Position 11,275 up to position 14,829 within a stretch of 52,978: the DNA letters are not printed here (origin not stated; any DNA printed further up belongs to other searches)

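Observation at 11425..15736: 1084-aa NTPase-TPR-BTAD regulator divergently paired with a PEP-CTERM protein gene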

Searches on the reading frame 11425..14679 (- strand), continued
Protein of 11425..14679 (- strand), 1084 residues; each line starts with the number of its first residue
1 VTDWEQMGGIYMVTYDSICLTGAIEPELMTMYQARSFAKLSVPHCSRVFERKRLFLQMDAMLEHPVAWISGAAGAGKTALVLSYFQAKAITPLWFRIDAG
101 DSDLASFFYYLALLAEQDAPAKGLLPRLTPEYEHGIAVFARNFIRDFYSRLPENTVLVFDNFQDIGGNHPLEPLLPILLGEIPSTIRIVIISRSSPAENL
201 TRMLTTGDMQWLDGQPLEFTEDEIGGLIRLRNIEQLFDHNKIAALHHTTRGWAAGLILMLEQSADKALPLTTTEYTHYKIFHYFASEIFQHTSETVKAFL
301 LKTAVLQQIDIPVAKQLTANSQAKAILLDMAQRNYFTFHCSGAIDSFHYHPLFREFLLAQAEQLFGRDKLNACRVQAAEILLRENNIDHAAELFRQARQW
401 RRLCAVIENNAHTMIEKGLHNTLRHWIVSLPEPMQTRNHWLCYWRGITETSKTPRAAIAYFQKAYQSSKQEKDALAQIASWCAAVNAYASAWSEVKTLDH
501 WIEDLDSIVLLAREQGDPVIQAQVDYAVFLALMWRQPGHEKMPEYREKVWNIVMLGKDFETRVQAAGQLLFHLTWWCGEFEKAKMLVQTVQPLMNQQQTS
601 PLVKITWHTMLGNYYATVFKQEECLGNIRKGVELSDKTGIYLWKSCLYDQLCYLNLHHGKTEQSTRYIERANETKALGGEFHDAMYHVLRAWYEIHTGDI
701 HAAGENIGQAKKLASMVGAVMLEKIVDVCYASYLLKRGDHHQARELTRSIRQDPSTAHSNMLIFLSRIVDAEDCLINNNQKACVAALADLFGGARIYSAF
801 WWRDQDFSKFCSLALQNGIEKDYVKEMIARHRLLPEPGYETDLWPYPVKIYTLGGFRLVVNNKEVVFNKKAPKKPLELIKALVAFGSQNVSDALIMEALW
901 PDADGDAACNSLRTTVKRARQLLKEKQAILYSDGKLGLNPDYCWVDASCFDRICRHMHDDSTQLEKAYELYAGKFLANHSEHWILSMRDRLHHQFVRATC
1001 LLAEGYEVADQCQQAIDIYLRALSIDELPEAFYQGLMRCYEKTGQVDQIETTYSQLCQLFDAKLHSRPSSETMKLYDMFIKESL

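Call 14: find_encoding_contigs(protein=P0007, flank=8000, max_places=3)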
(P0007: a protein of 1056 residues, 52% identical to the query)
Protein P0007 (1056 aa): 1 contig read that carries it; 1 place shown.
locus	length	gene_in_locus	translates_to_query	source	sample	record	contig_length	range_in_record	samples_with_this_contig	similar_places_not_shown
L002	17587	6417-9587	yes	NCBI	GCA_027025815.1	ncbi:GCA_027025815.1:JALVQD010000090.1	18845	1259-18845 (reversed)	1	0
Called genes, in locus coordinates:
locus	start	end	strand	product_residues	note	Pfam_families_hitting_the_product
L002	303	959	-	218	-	-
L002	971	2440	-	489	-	-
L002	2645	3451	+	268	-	PF00072:Response_reg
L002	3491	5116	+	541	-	PF02518:HATPase_c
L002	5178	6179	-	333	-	PF01527:HTH_Tnp_1 (faint), PF13384:HTH_23, PF13518:HTH_28, PF13551:HTH_29, PF13565:HTH_32, PF13592:HTH_33, PF13358:DDE_3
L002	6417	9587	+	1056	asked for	PF25873:WHD_MalT, PF03704:BTAD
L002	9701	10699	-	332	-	PF02401:LYTB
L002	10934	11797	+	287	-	PF01553:Acyltransferase (weak), PF03982:DAGAT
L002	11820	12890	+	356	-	PF00348:polyprenyl_synt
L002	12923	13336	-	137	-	PF02036:SCP2 (faint)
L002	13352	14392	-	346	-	-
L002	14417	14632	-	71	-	-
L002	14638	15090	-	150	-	-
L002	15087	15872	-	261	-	-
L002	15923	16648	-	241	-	-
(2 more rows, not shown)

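Call 16: find_encoding_contigs(protein=P0002, flank=8000, max_places=3)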
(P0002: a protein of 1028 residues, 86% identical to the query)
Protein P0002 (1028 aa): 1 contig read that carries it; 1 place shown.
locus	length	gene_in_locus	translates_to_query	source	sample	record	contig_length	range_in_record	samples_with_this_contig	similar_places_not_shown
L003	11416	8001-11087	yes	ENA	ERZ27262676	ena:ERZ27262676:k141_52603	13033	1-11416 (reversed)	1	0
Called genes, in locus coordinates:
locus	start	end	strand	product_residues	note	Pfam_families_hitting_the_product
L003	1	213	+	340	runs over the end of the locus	PF02810:SEC-C, PF27146:Y4jL_N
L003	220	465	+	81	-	-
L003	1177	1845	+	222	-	-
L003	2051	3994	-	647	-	PF04706:Dickkopf_N (faint)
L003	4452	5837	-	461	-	-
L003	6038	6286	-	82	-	-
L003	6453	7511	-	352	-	PF02230:Abhydrolase_2 (faint), PF00326:Peptidase_S9 (faint)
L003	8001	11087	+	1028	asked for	PF25873:WHD_MalT, PF03704:BTAD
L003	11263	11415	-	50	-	?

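Call 17: find_encoding_contigs(protein=P0003, flank=8000, max_places=3)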
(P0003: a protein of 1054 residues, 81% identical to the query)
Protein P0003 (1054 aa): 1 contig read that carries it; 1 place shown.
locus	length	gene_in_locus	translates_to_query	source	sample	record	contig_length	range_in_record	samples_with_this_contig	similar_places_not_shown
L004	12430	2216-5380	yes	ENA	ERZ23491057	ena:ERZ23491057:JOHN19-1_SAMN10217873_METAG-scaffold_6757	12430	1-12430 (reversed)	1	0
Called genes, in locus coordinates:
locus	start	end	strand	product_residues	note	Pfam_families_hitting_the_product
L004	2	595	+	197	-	?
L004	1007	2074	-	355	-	-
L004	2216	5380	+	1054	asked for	PF25873:WHD_MalT, PF03704:BTAD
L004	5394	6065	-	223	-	PF02586:SRAP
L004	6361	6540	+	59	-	-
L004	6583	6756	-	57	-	-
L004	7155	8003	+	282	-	PF22029:PhyR_sigma2 (weak)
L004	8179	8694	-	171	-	PF03928:HbpS-like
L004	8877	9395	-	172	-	PF04542:Sigma70_r2, PF22029:PhyR_sigma2, PF08281:Sigma70_r4_2, PF04545:Sigma70_r4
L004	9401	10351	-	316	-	-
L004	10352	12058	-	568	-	PF00664:ABC_membrane, PF00005:ABC_tran, PF13304:AAA_21 (faint), PF02463:SMC_N (weak)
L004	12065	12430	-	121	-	?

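Call 22: find_related_loci(query=A1, collection=genome_contigs, flank=6000)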
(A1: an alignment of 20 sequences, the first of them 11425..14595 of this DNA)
Query A1 (1056 aa) in genome_contigs; peptide patterns used: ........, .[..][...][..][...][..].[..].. (x = any residue, [..] = any of these).
600 stretches matched a pattern (row limit reached: there are more); 367 encode a relative of the query (tblastn E <= 1e-3); the best 80 are kept; 80 distinct loci.
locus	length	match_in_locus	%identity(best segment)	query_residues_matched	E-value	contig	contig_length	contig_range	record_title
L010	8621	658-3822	84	1-1055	0e+0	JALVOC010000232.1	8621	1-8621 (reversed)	MAG: Chromatiales bacterium isolate A3_maxbin2_scaf2bin.437 A3_NODE_8497_length_8621_cov_4.202614, whole genome shotgun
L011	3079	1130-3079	82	1-650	0e+0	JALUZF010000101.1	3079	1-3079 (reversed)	MAG: Gammaproteobacteria bacterium isolate 132-544_maxbin2_scaf2bin.109 132-544_scaffold_21158_c1, whole genome shotgun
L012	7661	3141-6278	33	8-1047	9e-176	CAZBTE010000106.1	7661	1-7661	MAG TPA_asm: uncultured Limnobacter sp. isolate binchicken_co350_137 genome assembly, contig: NODE_10212_length_7661_cov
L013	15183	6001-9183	32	8-1048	2e-171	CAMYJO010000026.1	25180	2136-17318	MAG: uncultured Gammaproteobacteria bacterium isolate ES_Gamma_034 genome assembly, contig: scaffold_1100, whole genome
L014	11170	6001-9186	32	5-1055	1e-170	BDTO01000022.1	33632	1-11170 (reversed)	Bacterium BMS3Bbin05 DNA, contig: NODE_25, whole genome shotgun sequence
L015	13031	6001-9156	32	1-1048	6e-169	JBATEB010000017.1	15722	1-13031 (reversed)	MAG: Burkholderiales bacterium isolate MFD10090_ilm_asm_bin12 k127_42447, whole genome shotgun sequence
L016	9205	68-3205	32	9-1043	9e-169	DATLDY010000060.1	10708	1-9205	MAG TPA_asm: Burkholderiales bacterium isolate SMAG_U14362 k141_3797928, whole genome shotgun sequence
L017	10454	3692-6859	31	8-1049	3e-168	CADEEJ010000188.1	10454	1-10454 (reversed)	MAG: uncultured Steroidobacter sp. isolate Steroidobacter sp. RBC007 genome assembly, contig: MAG007_188, whole genome s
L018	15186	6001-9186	31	8-1052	1e-165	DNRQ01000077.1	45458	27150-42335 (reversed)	MAG TPA_asm: Geobacter sp. isolate UBA9976 contig_7590, whole genome shotgun sequence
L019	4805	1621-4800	31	4-1044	8e-167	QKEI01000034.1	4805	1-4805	MAG: Candidatus Muproteobacteria bacterium isolate SZUA-472 scaffold_89128, whole genome shotgun sequence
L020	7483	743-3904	31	8-1048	8e-162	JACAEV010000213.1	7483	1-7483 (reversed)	MAG: Syntrophaceae bacterium isolate L.E.D.11_1 k119_2249699, whole genome shotgun sequence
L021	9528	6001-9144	32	11-1048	6e-161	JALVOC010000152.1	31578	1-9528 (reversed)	MAG: Chromatiales bacterium isolate A3_maxbin2_scaf2bin.437 A3_NODE_423_length_31578_cov_5.731296, whole genome shotgun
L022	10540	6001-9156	32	9-1054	2e-160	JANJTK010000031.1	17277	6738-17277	MAG: Burkholderiaceae bacterium isolate RX1_metabat.bin.57 RX1_k141_632633, whole genome shotgun sequence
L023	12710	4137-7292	31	5-1044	6e-160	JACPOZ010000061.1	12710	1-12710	MAG: Gammaproteobacteria bacterium isolate NC_groundwater_614_Pr5_B-0.1um_57_15 alan_book_18_scaffold_338245, whole geno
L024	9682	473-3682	30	5-1048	2e-159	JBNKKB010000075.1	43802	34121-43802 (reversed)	MAG: Desulfobacteraceae bacterium isolate H1H2.bin.6.orig k141_453924, whole genome shotgun sequence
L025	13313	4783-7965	30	11-1056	8e-159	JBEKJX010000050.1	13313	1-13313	MAG: Smithella sp. isolate SPRUCE 333 SPRUCE_333_50, whole genome shotgun sequence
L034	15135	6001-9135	32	11-1056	7e-157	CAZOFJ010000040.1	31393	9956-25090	MAG TPA_asm: uncultured Nitrospirota bacterium isolate SRP287051_co2_246 genome assembly, contig: NODE_2998_length_31393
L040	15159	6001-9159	29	13-1056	1e-148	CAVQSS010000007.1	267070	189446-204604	MAG: uncultured delta proteobacterium isolate MFD00032.bin.2.149 genome assembly, contig: contig_16245, whole genome sho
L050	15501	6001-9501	28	10-1056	1e-144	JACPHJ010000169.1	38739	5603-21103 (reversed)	MAG: Planctomycetota bacterium isolate NC_groundwater_411_Ag_B-0.1um_42_12 GD18-4_B1_scaffold_1513153, whole genome shot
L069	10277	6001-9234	29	8-1056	3e-138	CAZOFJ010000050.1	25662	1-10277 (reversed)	MAG TPA_asm: uncultured Nitrospirota bacterium isolate SRP287051_co2_246 genome assembly, contig: NODE_3901_length_25662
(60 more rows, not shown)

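Call 33: find_encoding_contigs(protein=P0009, flank=6000, max_places=2)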
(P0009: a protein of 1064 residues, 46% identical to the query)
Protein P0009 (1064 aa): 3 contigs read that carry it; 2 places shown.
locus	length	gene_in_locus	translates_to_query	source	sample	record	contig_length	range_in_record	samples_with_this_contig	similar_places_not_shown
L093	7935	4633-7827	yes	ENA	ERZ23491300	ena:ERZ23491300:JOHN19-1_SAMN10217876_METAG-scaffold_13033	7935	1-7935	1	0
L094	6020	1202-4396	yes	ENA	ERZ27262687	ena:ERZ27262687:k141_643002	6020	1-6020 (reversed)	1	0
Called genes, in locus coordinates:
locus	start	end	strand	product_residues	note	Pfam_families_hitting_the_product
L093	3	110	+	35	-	?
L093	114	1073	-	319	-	PF00753:Lactamase_B, PF12706:Lactamase_B_2 (weak)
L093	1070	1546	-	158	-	PF00383:dCMP_cyt_deam_1, PF14437:MafB19-deam, PF14439:Bd3614-deam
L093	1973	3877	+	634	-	PF00486:Trans_reg_C, PF13424:TPR_12 (faint), PF13428:TPR_14 (faint), PF14559:TPR_19 (weak)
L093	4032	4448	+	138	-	PF04677:CwfJ_C_1 (weak), PF11969:DcpS_C, PF01230:HIT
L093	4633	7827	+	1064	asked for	PF13191:AAA_16 (weak), PF25873:WHD_MalT, PF03704:BTAD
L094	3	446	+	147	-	?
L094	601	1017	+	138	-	PF04677:CwfJ_C_1 (weak), PF11969:DcpS_C, PF01230:HIT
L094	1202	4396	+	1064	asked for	PF13191:AAA_16 (weak), PF25873:WHD_MalT, PF03704:BTAD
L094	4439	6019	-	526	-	?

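Call 40: search_solved_structures(query=A1, max_evalue=0.01, show_alignments=0)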
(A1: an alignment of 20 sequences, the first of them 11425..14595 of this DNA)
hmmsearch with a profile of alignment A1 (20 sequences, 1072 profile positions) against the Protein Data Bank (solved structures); distinct sequences matched with E-value up to 0.01: 67 (the best 60 are shown).
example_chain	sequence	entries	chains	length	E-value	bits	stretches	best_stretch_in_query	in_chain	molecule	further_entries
8bob_C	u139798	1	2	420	1.2e-58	202.1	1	11-410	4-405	HTH-type transcriptional regulator MalT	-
9qhb_A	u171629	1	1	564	4.2e-39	137.4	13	987-1044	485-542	Engineered tetratricopeptide repeat protein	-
9qhc_A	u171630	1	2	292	1.5e-25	92.5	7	987-1044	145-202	Engineered tetratricopeptide repeat protein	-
8bu0_A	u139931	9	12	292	2.3e-23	85.3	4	987-1044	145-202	Consensus tetratricopeptide repeat protein | Crystal structure of an 8-repeat consensus TPR superhelix with Zinc. | Monomer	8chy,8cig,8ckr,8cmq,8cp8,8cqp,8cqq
9gzg_A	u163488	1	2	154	8.1e-22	80.2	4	985-1044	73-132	Engineered CTPR protein with glutamic acids for conductivity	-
7obi_A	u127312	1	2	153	2.7e-17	65.2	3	986-1044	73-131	CTPR-rv4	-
8k60_I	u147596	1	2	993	1e-15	60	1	829-1069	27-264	Regulatory protein AfsR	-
8hvr_I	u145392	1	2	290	1.1e-15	59.9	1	828-1069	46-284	Regulatory protein AfsR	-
8jke_I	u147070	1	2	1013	1.3e-15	59.6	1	829-1069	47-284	Regulatory protein AfsR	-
2fo7_A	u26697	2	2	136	1.4e-12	49.6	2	987-1044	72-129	SYNTHETIC CONSENSUS TPR PROTEIN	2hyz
8ch0_A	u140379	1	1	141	1.5e-12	49.5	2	987-1044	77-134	Consensus tetratricopeptide repeat protein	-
7yea_A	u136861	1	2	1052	7.7e-12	47.1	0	973-1043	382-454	UDP-N-acetylglucosamine--peptide N-acetylglucosaminyltransferase 110 kDa subunit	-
7yeh_B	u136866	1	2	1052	7.9e-12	47.1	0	978-1043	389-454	UDP-N-acetylglucosamine--peptide N-acetylglucosaminyltransferase 110 kDa subunit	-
7ntf_A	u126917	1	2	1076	8.8e-12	46.9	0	978-1043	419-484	Isoform 1 of UDP-N-acetylglucosamine--peptide N-acetylglucosaminyltransferase 110 kDa subu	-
6mfv_A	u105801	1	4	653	1.9e-10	42.5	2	622-806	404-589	tetratricopeptide repeat sensor PH0952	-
1hz4_A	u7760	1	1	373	2.7e-08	35.4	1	586-791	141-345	MALT REGULATORY PROTEIN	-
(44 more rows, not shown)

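Call 68: search_protein_families(library=ncbifam, proteins=[L003:4452-5837:-, L010:4016-7543:-], max_evalue=1)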
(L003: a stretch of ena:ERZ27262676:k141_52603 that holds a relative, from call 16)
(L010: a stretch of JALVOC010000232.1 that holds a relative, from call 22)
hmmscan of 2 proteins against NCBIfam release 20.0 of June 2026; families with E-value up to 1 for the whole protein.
L003:4452-5837:- (461 aa): 0 families

L010:4016-7543:- (1175 aa): 2 families
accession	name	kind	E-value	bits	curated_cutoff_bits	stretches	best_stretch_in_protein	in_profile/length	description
TIGR00845.1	caca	equivalog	1e-36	126.1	679.85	6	522-603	412-490/921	sodium/calcium exchanger 1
NF053639.1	Mfer334_fam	equivalog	0.3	10.9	260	1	102-150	73-121/209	pseudomurein biosynthesis protein PmurB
